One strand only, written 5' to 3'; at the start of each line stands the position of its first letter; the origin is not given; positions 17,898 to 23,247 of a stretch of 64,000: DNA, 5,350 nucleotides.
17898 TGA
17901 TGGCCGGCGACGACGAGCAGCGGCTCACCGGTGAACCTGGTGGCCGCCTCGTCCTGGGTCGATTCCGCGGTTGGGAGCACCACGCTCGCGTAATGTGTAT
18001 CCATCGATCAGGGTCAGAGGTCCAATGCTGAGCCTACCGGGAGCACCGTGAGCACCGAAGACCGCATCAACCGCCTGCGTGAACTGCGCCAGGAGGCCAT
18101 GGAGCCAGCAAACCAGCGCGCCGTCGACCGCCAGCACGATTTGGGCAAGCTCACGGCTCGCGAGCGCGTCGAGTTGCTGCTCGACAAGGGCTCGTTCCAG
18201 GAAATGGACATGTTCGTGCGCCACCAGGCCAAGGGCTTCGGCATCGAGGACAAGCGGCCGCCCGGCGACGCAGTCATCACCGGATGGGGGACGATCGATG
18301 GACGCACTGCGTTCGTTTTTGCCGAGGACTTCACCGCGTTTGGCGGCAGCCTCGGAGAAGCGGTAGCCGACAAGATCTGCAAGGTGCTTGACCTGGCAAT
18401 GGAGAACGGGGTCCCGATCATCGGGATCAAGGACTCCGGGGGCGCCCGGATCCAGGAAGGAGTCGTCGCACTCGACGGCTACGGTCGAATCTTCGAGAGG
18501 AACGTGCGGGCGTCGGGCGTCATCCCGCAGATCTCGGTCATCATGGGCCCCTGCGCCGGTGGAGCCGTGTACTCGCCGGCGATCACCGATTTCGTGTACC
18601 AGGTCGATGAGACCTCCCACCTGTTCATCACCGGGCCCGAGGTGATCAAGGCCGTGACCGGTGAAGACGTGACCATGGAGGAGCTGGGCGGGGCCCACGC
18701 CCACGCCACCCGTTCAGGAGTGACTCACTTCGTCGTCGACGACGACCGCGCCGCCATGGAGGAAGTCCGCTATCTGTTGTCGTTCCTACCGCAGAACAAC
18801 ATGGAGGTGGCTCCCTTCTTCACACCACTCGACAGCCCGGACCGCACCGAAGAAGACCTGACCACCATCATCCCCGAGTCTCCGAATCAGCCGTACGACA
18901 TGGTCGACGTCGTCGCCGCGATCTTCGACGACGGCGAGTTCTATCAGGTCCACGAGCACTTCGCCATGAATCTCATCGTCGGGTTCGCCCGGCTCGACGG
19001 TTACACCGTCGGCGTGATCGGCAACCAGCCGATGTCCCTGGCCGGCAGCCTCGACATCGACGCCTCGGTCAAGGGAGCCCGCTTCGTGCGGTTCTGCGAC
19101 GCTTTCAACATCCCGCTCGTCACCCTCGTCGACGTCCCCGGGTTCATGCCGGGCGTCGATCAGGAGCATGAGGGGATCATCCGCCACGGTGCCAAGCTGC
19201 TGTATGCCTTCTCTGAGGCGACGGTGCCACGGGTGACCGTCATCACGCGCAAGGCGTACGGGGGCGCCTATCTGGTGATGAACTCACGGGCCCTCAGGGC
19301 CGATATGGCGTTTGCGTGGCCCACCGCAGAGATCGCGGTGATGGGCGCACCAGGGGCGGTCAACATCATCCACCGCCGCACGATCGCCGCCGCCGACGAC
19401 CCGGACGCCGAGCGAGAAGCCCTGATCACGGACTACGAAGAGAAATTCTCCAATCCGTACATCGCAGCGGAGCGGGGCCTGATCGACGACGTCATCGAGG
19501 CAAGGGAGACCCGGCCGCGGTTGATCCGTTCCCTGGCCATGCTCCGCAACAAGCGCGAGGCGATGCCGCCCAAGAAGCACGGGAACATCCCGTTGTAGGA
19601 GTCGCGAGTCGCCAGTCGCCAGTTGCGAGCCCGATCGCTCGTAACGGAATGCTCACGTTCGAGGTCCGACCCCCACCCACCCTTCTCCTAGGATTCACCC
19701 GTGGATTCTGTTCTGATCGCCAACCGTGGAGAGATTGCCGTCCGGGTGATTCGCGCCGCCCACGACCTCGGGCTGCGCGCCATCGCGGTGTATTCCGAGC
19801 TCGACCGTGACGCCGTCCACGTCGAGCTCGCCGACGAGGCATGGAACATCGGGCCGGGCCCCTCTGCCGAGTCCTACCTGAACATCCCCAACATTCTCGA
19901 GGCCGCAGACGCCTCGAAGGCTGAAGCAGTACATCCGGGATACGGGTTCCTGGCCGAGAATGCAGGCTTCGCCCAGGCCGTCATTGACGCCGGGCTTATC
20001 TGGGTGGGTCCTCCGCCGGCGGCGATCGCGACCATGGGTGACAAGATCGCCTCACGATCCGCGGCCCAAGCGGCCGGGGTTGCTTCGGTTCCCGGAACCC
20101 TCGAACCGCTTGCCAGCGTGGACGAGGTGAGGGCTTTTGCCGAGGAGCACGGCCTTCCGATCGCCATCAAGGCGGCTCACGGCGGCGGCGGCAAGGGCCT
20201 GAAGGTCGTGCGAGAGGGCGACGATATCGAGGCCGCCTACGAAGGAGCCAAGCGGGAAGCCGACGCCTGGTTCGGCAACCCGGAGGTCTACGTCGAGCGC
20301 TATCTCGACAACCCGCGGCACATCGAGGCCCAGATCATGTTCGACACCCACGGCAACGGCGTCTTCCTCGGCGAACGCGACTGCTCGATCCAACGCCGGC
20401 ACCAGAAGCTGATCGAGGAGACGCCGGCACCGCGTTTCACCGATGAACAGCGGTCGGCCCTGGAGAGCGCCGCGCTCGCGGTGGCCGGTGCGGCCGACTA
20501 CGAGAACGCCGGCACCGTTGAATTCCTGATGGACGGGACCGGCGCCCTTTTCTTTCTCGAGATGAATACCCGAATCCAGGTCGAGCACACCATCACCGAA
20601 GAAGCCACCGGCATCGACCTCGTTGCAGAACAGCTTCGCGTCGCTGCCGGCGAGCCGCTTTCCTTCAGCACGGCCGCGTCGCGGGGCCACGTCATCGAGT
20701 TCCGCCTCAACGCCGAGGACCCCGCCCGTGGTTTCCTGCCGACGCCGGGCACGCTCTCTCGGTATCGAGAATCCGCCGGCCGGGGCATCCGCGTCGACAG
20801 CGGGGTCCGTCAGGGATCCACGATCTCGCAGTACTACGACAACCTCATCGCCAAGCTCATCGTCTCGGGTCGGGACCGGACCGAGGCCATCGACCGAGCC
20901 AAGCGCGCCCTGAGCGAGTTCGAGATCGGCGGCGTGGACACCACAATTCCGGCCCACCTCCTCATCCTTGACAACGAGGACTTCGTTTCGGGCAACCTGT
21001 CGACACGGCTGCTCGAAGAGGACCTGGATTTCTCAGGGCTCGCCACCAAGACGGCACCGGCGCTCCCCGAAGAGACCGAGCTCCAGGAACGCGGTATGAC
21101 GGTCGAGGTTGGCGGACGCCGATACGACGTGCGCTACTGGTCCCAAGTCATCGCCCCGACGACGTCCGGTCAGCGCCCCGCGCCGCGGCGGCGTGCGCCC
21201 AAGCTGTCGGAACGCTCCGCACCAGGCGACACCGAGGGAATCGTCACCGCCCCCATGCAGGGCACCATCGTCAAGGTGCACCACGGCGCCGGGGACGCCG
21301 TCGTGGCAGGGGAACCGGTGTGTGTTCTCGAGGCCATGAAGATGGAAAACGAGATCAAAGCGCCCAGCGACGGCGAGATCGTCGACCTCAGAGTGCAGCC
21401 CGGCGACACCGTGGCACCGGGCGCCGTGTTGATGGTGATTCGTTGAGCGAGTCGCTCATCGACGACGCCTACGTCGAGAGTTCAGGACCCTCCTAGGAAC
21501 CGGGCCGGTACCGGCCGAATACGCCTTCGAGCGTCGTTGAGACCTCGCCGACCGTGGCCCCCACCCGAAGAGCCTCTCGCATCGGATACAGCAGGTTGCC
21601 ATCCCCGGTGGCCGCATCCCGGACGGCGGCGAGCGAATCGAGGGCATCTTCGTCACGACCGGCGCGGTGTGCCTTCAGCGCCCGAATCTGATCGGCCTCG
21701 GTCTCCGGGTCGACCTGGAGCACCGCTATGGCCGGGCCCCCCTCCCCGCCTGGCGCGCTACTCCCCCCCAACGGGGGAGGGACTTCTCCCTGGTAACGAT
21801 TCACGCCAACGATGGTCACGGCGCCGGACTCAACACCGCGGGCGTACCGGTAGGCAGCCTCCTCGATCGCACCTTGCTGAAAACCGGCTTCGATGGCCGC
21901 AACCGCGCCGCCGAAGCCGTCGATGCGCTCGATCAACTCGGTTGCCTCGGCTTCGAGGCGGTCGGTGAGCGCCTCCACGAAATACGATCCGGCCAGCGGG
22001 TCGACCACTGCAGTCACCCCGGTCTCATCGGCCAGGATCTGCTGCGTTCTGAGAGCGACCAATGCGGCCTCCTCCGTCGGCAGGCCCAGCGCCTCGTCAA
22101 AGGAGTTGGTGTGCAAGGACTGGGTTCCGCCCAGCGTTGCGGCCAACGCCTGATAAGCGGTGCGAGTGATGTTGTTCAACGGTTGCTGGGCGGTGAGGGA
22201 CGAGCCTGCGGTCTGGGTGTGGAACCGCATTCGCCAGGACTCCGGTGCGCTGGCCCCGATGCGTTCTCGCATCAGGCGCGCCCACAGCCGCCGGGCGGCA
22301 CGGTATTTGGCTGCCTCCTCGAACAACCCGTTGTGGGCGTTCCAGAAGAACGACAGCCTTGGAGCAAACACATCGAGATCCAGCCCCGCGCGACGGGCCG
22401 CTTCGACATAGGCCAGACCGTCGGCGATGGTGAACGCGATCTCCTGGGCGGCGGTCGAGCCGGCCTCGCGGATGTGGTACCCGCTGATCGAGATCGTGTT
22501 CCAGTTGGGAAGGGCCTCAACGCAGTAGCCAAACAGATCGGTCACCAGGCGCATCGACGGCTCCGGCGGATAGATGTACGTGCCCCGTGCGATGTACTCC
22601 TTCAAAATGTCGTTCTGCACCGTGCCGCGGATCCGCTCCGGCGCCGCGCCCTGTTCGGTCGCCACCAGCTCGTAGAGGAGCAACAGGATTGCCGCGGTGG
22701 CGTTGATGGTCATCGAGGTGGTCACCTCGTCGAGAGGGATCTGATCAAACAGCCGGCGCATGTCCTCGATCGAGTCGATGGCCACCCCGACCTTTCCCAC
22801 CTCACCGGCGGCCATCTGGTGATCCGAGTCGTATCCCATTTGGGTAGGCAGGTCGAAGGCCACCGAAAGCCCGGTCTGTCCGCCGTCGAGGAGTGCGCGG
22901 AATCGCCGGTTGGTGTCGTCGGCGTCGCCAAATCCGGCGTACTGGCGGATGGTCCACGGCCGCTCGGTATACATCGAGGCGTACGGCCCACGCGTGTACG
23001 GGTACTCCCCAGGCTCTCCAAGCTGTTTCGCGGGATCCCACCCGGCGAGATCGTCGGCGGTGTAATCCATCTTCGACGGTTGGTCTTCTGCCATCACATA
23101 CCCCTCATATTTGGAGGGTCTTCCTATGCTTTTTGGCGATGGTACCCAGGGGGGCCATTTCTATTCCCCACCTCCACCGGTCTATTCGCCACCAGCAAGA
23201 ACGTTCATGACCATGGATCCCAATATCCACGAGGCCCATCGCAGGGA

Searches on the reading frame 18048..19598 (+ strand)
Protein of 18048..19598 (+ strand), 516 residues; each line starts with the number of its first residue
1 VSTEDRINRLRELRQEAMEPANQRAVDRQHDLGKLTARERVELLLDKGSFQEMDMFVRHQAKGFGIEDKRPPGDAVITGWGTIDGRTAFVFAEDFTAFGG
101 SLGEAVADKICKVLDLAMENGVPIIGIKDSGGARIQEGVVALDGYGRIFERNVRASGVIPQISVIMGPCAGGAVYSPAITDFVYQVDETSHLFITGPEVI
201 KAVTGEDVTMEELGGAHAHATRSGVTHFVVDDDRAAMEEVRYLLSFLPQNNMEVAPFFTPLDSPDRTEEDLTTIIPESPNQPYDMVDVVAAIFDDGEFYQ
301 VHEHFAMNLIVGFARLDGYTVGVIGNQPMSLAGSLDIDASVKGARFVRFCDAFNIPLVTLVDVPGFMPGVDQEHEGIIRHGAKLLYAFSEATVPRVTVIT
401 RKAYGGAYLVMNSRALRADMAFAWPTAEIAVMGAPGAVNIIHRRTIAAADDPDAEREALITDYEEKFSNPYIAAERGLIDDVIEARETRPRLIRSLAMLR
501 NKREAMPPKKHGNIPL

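Call 42: search_protein_families(library=pfam, proteins=[window:18048-19598:+], max_evalue=0.00001)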
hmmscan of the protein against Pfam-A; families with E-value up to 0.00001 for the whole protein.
window:18048-19598:+ (516 aa): 2 families
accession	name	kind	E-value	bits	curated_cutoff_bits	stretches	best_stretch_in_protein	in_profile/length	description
PF01039.27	Carboxyl_trans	-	3.2e-199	663.1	22.3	1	28-514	1-493/493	Carboxyl transferase domain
PF03255.19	ACCA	-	1.6e-09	37.8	23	1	286-407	69-201/310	Acetyl co-enzyme A carboxylase carboxyltransferase-like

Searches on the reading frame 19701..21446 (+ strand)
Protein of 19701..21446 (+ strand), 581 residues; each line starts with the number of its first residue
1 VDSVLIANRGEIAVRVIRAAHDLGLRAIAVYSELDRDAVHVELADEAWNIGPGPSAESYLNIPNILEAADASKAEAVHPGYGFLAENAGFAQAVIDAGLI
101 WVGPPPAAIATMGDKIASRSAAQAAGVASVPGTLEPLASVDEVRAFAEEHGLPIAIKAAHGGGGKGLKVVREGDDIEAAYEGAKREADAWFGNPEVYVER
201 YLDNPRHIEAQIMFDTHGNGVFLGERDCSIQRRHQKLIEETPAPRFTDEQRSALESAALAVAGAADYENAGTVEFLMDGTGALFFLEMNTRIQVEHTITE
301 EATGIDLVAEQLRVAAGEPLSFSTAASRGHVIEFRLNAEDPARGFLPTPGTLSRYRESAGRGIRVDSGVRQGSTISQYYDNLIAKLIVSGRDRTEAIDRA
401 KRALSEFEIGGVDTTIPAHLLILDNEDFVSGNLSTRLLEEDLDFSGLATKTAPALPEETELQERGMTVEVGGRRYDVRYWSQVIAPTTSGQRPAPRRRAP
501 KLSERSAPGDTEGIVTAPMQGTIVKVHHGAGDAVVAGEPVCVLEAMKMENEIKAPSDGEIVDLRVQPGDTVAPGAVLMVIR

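Call 42: search_protein_families(library=pfam, proteins=[window:19701-21446:+], max_evalue=0.00001)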
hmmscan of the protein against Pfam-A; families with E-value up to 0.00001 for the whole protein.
window:19701-21446:+ (581 aa): 5 families
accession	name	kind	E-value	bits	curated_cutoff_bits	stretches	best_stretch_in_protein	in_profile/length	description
PF02786.22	CPSase_L_D2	-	1.2e-69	234.5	19.8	1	114-321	1-209/211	Carbamoyl-phosphate synthase L chain, ATP binding domain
PF00289.28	Biotin_carb_N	-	2.8e-42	144.1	25.5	1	2-109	3-110/110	Biotin carboxylase, N-terminal domain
PF02785.25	Biotin_carb_C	-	4.7e-37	126.8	32.4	1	333-440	1-108/108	Biotin carboxylase C-terminal domain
PF00364.28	Biotin_lipoyl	-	7.4e-18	64.6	22.1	1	515-580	3-73/73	Biotin-requiring enzyme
PF13437.12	HlyD_3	-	4.7e-06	27.7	22.2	0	552-580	2-30/106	HlyD family secretion protein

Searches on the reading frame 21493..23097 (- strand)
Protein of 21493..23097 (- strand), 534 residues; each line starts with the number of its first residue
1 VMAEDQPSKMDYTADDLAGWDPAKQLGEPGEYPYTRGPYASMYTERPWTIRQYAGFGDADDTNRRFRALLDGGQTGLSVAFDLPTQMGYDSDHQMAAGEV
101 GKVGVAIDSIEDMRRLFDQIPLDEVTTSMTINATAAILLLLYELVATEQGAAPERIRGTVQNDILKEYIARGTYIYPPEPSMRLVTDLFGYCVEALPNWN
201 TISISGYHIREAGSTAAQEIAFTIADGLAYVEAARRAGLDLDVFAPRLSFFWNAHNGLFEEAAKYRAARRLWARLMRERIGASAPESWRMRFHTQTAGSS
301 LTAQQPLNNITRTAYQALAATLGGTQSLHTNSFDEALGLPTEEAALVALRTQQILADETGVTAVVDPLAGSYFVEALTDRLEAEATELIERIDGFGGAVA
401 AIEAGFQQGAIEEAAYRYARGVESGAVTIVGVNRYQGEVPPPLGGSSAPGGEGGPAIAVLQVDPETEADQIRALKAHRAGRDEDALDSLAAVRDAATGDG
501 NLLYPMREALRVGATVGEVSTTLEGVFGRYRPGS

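Call 42: search_protein_families(library=pfam, proteins=[window:21493-23097:-], max_evalue=0.00001)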
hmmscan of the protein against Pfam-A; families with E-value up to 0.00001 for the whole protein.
window:21493-23097:- (534 aa): 1 family
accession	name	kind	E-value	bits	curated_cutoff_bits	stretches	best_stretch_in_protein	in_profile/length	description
PF01642.28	MM_CoA_mutase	-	1.4e-209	697.4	22.1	1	8-528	8-512/512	Methylmalonyl-CoA mutase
